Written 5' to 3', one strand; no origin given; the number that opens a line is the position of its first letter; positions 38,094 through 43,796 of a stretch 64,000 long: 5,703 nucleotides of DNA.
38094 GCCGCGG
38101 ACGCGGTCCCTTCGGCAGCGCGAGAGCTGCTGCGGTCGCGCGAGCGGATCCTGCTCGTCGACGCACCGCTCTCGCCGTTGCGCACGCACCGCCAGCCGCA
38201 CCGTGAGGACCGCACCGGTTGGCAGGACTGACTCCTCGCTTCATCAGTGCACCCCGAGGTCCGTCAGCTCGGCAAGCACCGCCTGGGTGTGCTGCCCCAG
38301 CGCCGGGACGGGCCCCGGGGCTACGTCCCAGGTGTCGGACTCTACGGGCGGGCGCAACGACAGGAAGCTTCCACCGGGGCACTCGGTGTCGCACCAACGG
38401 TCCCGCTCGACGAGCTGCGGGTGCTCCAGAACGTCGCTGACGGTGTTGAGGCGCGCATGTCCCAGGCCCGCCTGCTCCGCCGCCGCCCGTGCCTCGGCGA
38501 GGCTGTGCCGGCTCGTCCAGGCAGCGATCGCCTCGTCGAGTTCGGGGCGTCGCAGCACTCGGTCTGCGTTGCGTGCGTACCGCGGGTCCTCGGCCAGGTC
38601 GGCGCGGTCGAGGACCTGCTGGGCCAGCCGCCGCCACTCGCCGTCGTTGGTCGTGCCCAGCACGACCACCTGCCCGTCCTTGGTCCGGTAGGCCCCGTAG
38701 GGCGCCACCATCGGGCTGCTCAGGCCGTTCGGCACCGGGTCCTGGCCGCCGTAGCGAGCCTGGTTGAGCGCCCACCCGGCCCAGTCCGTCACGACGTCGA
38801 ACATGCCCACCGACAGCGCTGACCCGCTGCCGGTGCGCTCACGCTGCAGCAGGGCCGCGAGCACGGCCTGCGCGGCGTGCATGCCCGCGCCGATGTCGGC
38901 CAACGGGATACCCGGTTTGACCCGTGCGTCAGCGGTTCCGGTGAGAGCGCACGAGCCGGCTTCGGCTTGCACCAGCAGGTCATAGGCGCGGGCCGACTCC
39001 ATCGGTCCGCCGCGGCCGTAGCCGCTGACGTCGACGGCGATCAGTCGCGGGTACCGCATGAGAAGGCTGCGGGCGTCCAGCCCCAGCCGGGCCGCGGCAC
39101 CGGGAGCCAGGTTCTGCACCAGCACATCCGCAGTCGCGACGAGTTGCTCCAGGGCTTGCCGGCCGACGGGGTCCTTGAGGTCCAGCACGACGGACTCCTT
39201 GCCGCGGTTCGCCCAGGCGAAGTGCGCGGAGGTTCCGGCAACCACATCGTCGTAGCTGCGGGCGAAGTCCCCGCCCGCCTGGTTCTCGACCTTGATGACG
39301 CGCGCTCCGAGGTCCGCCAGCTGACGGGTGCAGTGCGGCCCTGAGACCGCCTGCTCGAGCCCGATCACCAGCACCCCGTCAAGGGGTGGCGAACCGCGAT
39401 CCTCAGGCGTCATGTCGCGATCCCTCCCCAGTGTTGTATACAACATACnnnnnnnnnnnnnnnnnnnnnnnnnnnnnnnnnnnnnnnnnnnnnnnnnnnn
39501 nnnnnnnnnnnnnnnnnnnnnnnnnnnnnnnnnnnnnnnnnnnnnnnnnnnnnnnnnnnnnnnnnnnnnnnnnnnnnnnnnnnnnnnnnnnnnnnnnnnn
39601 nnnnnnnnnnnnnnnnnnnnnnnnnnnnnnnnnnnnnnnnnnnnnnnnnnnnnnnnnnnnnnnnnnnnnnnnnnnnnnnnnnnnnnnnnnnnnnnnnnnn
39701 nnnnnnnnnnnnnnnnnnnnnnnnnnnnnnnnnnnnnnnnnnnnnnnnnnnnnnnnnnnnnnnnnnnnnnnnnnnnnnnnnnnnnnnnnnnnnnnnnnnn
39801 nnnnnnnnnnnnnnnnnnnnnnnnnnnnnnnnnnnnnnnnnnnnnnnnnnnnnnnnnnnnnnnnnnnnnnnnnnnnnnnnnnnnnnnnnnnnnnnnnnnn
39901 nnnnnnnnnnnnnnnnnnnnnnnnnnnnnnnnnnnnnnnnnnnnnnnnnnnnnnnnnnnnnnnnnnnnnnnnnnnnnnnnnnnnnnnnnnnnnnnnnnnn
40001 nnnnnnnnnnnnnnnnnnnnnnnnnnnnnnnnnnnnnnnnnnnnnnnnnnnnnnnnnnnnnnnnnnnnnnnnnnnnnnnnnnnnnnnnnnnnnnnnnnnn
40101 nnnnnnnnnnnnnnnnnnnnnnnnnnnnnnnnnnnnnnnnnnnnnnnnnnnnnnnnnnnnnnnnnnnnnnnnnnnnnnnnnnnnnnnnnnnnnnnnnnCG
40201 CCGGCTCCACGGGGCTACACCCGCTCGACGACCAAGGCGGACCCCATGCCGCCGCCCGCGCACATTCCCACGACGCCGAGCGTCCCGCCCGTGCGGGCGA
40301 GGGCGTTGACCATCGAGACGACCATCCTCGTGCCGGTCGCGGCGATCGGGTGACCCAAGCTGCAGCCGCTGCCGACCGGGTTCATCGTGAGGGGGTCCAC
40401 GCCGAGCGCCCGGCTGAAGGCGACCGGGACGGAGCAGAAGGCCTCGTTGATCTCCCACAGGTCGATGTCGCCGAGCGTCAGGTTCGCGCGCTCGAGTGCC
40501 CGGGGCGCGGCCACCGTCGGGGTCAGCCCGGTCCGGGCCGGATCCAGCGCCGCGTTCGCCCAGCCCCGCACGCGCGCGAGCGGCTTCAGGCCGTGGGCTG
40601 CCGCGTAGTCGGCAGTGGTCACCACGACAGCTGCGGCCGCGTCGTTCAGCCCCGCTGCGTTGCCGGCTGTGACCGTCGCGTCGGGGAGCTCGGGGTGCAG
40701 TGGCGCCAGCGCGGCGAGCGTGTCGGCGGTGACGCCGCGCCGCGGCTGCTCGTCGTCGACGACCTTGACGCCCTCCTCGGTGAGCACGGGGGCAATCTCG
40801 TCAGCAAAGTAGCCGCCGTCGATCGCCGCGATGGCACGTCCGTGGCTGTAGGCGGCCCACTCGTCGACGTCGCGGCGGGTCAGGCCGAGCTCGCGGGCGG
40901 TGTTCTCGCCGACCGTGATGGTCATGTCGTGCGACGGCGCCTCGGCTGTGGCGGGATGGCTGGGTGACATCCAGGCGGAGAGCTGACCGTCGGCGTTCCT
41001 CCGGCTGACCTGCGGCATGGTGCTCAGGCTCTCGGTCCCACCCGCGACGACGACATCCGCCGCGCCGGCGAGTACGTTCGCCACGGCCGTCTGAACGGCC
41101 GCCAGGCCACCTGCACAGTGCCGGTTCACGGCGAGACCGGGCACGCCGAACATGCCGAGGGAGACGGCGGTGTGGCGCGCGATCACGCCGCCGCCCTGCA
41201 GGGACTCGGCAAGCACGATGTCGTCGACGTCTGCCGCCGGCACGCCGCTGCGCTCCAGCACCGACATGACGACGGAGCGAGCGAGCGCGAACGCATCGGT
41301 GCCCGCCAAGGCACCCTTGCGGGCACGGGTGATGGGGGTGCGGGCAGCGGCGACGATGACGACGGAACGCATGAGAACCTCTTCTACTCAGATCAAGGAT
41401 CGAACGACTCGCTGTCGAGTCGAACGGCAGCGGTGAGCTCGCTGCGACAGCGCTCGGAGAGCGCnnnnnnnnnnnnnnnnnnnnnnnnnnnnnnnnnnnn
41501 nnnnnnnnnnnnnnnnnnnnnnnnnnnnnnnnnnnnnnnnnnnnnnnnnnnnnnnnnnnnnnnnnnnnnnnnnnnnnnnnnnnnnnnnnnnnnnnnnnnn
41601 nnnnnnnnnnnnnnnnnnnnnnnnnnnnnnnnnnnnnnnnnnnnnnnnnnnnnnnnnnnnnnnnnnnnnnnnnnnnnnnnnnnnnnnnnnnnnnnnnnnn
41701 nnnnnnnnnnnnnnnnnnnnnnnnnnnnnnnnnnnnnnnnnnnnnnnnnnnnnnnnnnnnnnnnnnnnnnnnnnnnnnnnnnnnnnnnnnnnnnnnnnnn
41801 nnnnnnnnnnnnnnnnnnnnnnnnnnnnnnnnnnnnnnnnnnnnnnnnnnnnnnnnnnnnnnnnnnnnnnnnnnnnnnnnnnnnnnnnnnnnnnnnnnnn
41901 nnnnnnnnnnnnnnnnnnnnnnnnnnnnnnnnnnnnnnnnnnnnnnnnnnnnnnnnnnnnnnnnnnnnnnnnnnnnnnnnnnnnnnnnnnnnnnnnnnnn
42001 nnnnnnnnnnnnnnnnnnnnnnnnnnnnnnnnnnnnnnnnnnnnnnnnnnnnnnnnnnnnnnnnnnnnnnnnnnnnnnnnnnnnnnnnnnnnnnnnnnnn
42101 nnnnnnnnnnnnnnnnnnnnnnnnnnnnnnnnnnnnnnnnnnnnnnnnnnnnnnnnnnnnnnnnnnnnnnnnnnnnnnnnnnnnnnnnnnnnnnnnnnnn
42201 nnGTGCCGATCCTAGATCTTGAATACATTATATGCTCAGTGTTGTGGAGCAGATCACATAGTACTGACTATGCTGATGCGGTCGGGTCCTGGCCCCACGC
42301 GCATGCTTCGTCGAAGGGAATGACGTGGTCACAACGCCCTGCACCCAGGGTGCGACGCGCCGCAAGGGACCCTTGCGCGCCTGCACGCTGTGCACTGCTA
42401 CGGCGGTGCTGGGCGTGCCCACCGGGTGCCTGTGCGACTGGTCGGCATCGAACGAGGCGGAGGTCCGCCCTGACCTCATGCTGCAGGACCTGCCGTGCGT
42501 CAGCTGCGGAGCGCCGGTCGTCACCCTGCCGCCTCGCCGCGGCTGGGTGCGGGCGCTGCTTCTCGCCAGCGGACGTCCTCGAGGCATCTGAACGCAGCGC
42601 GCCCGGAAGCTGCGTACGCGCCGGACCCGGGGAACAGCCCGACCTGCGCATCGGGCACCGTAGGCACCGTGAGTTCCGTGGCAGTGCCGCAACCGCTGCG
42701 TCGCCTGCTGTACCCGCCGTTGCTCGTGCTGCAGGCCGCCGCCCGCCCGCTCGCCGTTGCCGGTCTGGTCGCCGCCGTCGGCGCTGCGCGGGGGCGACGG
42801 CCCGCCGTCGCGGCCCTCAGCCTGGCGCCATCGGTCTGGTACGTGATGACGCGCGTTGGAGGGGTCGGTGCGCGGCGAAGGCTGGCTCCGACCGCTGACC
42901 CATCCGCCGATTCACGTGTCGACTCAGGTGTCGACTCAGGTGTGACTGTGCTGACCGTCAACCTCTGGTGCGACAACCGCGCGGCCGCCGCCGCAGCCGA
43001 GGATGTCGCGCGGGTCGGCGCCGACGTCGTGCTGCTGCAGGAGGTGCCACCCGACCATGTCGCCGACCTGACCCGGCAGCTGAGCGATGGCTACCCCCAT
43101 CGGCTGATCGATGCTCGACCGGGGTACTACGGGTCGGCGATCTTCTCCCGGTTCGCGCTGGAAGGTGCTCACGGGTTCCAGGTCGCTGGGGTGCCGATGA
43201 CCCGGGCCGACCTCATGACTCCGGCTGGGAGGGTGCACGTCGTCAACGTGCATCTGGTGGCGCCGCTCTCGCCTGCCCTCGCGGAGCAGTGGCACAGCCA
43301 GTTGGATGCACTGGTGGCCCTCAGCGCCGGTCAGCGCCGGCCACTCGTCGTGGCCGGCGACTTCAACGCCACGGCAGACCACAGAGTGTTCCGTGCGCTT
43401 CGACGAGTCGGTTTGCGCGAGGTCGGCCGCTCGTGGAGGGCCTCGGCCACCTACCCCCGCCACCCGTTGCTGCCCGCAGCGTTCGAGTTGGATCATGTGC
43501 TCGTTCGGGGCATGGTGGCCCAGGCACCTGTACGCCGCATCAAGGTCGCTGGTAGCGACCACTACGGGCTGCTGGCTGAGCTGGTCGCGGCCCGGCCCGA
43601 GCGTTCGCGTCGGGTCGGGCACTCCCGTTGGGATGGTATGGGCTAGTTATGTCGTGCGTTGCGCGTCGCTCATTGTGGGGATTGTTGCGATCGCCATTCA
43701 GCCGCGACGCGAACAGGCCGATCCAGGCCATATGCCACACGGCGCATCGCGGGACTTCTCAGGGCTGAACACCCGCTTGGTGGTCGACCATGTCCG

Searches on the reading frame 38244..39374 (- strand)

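Call 11: search_protein_families(library=pfam, proteins=[window:38244-39374:-], max_evalue=0.001)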
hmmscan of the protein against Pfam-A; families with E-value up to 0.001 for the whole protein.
window:38244-39374:- (376 aa): 1 family
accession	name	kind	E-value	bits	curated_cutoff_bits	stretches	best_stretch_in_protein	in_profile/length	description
PF02515.22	CoA_transf_3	-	1.4e-103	347.3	23.3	1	2-363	5-366/366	CoA-transferase family III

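Call 46: search_protein_families(library=ncbifam, proteins=[window:38244-39374:-], max_evalue=0.00001)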
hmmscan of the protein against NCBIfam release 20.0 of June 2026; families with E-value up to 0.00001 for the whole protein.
window:38244-39374:- (376 aa): 7 families
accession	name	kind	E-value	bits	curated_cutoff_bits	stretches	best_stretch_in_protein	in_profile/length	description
NF052585.1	SucGlutTfsCaiB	equivalog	1.1e-65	221.8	750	1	3-372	13-390/394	succinate--glutarate CoA-transferase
NF041294.1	Scnl_mescCoAtase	equivalog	3.8e-55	187.6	700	1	2-335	8-345/381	succinyl-CoA:mesaconate CoA-transferase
NF008511.0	PRK11430.1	equivalog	4.7e-54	183.9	522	1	1-326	13-337/381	CoA:oxalate CoA-transferase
NF003809.0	PRK05398.1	subfamily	4.7e-52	176.9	442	2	3-196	10-205/416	formyl-CoA transferase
TIGR03253.1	oxalate_frc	equivalog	7.2e-49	166.6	504.2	2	3-197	9-205/416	formyl-CoA transferase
NF002914.1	PRK03525.1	equivalog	1.9e-28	99.5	413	1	10-370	22-381/400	L-carnitine CoA-transferase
TIGR04253.1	mesacon_CoA_iso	equivalog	5e-16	58.7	725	1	10-372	15-385/403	2-methylfumaryl-CoA isomerase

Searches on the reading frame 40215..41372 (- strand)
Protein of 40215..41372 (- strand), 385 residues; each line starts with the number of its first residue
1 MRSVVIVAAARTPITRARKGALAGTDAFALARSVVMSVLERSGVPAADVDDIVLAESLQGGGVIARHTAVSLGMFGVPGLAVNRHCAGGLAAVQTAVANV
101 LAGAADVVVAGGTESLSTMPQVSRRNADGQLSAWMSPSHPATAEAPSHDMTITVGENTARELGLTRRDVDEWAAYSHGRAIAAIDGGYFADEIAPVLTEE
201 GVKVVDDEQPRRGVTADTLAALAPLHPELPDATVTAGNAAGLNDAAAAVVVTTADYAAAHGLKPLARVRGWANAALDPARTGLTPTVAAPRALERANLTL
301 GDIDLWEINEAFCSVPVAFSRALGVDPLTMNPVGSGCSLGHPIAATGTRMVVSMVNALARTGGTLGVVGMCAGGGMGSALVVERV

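Call 11: search_protein_families(library=pfam, proteins=[window:40215-41372:-], max_evalue=0.001)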
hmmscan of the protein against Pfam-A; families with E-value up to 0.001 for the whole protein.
window:40215-41372:- (385 aa): 4 families
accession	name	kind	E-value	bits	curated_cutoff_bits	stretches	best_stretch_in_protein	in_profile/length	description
PF00108.29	Thiolase_N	-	4.3e-51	174.2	26.4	1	4-254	1-259/260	Thiolase, N-terminal domain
PF02803.24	Thiolase_C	-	1.2e-36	125.4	27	1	262-384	1-123/123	Thiolase, C-terminal domain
PF00109.32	ketoacyl-synt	-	6.7e-05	23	20.8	1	62-129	151-217/252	Beta-ketoacyl synthase, N-terminal domain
PF22691.2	Thiolase_C_1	-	0.00053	20.2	28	0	287-325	22-60/144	Thiolase C-terminal domain-like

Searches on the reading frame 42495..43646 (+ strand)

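Call 26: search_protein_families(library=pfam, proteins=[window:42495-43646:+], max_evalue=0.001)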
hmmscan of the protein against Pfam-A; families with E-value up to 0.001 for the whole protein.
window:42495-43646:+ (383 aa): 1 family
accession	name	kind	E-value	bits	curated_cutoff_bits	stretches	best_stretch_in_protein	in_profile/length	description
PF03372.29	Exo_endo_phos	-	4e-27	95.8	24.5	1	153-356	1-225/225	Endonuclease/Exonuclease/phosphatase family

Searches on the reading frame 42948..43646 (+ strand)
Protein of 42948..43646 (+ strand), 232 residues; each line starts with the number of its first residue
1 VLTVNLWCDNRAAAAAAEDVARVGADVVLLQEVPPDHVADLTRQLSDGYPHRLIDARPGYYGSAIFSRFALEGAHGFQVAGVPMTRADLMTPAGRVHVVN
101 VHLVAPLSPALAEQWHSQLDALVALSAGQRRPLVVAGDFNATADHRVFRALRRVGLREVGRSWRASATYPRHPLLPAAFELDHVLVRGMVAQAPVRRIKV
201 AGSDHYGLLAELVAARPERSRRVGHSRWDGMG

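Call 12: search_protein_families(library=pfam, proteins=[window:42948-43646:+], max_evalue=0.001)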
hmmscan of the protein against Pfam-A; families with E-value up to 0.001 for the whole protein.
window:42948-43646:+ (232 aa): 1 family
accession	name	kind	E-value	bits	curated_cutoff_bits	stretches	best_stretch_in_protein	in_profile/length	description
PF03372.29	Exo_endo_phos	-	1.2e-27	97.5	24.5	1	2-205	1-225/225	Endonuclease/Exonuclease/phosphatase family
